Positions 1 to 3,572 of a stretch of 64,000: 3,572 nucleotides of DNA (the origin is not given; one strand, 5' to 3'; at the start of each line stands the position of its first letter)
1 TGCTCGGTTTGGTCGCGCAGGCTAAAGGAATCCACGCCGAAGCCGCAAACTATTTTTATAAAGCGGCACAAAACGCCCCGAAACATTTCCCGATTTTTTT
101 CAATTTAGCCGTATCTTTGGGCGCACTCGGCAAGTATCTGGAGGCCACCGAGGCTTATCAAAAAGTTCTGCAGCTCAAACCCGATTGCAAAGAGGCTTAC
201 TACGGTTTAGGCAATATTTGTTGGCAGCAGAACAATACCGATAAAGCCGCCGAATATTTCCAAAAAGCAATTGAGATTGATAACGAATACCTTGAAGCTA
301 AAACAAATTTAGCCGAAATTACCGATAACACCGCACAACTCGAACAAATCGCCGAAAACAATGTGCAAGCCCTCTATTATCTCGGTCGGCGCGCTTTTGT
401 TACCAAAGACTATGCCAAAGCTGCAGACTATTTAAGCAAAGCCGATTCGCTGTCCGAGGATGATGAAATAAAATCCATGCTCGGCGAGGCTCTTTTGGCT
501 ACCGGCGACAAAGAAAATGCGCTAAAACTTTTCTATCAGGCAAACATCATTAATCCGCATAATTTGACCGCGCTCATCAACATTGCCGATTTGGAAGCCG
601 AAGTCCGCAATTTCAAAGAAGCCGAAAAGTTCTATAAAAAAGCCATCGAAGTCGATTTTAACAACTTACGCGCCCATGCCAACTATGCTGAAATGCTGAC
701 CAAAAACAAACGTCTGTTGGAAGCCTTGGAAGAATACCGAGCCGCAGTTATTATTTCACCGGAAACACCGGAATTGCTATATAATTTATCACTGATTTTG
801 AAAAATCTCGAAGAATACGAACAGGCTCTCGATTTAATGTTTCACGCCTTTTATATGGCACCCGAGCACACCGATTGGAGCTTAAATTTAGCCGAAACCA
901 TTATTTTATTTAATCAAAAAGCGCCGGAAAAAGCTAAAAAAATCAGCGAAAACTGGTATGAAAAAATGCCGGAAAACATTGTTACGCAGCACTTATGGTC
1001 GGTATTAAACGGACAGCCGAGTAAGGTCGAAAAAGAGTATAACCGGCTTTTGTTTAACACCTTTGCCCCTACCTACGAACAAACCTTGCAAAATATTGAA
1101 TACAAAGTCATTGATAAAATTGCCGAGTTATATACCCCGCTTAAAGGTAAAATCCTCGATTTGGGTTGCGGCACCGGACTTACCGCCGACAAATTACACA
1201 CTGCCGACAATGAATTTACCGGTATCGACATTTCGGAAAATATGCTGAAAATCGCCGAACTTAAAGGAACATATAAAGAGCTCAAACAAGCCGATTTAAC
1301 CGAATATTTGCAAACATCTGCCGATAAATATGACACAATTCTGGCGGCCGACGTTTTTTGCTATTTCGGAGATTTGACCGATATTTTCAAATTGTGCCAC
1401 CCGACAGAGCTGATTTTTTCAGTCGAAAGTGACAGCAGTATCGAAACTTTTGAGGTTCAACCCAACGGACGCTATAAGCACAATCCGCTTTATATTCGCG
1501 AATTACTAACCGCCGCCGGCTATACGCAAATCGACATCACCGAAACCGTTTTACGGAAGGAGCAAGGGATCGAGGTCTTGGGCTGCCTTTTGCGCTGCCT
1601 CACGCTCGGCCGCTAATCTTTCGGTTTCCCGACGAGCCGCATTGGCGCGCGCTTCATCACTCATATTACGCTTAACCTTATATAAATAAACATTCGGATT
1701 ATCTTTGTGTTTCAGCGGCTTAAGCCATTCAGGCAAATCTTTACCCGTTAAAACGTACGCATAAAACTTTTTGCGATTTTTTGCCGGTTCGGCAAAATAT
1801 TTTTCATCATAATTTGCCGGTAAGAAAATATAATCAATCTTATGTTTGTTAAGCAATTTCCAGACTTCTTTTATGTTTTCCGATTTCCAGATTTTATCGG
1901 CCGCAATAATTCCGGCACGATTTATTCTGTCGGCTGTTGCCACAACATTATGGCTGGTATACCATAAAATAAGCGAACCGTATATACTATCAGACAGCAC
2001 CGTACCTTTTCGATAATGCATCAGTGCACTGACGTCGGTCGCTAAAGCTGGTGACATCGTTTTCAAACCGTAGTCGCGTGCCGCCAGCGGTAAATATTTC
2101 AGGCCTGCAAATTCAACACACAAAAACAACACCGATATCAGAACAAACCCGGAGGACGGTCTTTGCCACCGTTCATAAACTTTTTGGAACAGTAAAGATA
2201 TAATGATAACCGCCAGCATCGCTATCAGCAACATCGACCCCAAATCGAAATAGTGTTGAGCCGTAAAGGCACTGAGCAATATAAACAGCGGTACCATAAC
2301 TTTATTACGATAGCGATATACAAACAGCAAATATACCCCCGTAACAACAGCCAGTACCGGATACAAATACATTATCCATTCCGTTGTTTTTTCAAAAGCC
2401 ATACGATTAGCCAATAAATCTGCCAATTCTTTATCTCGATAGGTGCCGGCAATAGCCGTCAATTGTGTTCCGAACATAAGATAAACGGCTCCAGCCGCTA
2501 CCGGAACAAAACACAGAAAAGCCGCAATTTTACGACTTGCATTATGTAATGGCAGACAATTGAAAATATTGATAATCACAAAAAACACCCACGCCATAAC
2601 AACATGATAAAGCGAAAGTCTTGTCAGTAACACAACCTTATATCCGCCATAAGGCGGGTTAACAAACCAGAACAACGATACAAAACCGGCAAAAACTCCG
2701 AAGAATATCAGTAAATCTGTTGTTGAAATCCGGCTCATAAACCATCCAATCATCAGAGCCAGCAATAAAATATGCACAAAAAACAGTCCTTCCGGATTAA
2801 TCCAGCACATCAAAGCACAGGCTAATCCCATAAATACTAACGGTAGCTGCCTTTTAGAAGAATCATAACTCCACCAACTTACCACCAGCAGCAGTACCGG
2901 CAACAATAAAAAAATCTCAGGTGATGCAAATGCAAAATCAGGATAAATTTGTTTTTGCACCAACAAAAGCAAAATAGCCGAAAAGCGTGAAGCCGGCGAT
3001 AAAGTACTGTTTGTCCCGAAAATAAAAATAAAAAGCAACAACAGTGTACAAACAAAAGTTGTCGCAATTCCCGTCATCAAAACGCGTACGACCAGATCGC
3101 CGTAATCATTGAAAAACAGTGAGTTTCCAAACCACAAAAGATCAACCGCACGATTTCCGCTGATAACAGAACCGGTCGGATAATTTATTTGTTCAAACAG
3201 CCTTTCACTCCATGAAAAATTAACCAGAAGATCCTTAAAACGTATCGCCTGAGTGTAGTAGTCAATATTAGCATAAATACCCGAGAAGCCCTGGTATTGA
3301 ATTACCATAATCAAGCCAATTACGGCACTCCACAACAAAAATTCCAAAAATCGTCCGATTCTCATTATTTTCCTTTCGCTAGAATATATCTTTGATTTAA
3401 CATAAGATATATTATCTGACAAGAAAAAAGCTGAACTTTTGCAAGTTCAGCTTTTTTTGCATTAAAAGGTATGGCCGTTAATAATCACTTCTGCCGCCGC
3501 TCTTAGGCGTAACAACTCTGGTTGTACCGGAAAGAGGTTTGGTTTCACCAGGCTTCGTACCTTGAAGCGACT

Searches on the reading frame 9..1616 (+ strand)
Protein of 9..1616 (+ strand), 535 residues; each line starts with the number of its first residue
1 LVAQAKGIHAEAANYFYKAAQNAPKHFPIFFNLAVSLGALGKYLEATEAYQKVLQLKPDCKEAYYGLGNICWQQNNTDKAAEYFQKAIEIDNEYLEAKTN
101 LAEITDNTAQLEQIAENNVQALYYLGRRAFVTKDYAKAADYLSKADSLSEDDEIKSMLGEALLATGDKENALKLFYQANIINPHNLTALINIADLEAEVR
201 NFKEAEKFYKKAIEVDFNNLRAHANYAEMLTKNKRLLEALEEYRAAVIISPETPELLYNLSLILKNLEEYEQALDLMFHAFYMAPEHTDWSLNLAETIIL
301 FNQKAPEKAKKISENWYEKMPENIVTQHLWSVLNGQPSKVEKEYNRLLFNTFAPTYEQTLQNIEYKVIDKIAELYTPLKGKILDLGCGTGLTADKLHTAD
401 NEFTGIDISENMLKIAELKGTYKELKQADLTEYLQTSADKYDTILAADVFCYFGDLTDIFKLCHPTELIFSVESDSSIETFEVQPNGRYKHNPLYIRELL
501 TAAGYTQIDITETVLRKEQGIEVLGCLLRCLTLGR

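Call 16: search_protein_families(library=pfam, proteins=[window:9-1616:+], max_evalue=0.001)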
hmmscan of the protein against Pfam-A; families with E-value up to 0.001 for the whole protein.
window:9-1616:+ (535 aa): 28 families (the best 25 are shown)
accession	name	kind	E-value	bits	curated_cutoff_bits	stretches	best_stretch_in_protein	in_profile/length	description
PF07719.23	TPR_2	-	1.8e-30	103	27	2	62-93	2-33/34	Tetratricopeptide repeat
PF13181.12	TPR_8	-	8.7e-26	88.3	25.7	1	62-93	2-33/34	Tetratricopeptide repeat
PF00515.34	TPR_1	-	7.2e-24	83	27.8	2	62-92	2-32/34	Tetratricopeptide repeat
PF14559.12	TPR_19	-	7.3e-24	84.3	25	2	40-93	4-57/68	Tetratricopeptide repeat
PF13432.12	TPR_16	-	1.8e-23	83.1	32.7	2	32-92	2-62/65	Tetratricopeptide repeat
PF13428.12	TPR_14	-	3.5e-18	64.7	23.5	1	62-104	2-44/44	Tetratricopeptide repeat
PF13424.12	TPR_12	-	2.8e-17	63.1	30.1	2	32-92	8-76/77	Tetratricopeptide repeat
PF13414.12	TPR_11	-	6.6e-15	55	26.8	2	39-74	6-41/42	TPR repeat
PF23914.1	TPR_CcmH_CycH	-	1.1e-14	55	42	1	156-246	54-147/158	Cytochrome c-type biogenesis protein H TPR domain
PF08242.18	Methyltransf_12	-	2e-13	51.3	30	1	383-462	1-87/98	Methyltransferase domain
PF13649.12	Methyltransf_25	-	2e-12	48.1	27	1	382-461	1-87/97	Methyltransferase domain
PF08241.18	Methyltransf_11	-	5.1e-12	46.7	21.2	1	383-463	1-83/95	Methyltransferase domain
PF13431.12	TPR_17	-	7.5e-11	41.9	24.4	0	208-241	1-34/34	Tetratricopeptide repeat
PF13847.12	Methyltransf_31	-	7.6e-11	42.3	27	1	381-461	6-95/145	Methyltransferase domain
PF13176.12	TPR_7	-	1e-10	41.3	27.9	0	63-93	1-31/36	Tetratricopeptide repeat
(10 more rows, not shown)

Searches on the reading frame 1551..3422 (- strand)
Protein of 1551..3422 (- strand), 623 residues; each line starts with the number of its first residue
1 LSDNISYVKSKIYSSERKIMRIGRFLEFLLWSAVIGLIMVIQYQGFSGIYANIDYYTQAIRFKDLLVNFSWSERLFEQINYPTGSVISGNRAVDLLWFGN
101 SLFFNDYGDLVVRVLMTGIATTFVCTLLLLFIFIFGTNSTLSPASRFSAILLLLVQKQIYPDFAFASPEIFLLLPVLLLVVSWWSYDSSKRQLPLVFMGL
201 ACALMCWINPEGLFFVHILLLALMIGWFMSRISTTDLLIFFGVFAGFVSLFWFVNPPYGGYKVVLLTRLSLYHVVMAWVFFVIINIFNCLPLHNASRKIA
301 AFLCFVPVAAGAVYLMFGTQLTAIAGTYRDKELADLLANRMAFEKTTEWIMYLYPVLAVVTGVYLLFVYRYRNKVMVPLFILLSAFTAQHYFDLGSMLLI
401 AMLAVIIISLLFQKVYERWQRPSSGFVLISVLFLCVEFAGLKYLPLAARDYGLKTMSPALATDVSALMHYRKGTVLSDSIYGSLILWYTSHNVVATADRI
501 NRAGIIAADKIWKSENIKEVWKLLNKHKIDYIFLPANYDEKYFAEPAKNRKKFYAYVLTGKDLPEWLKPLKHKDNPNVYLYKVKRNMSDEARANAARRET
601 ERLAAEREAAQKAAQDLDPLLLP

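Call 16: search_protein_families(library=pfam, proteins=[window:1551-3422:-], max_evalue=0.001)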
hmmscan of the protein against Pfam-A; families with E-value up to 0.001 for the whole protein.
window:1551-3422:- (623 aa): 0 families

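Call 26: search_protein_families(library=padloc, proteins=[window:1551-3422:-], max_evalue=1)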
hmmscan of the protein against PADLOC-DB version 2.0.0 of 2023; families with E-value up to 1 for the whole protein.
window:1551-3422:- (623 aa): 0 families

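Call 27: search_protein_families(library=phrogs, proteins=[window:1551-3422:-], max_evalue=1)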
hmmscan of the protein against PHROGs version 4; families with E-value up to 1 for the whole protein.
window:1551-3422:- (623 aa): 3 families
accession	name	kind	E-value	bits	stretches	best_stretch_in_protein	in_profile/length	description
phrog_24535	-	unknown function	0.088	13.8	1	514-557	70-111/157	-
phrog_7313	-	unknown function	0.13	12.8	1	486-572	57-152/264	-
phrog_10232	-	unknown function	0.14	13.5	1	468-500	44-75/77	-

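Call 90: search_protein_families(library=pfam, proteins=[window:1551-3422:-], max_evalue=0.1)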
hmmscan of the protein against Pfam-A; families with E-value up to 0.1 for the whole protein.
window:1551-3422:- (623 aa): 1 family
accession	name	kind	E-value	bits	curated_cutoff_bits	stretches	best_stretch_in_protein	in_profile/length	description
PF22570.1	LiaF-TM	-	0.0018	19.5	27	1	336-414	13-94/98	LiaF transmembrane domain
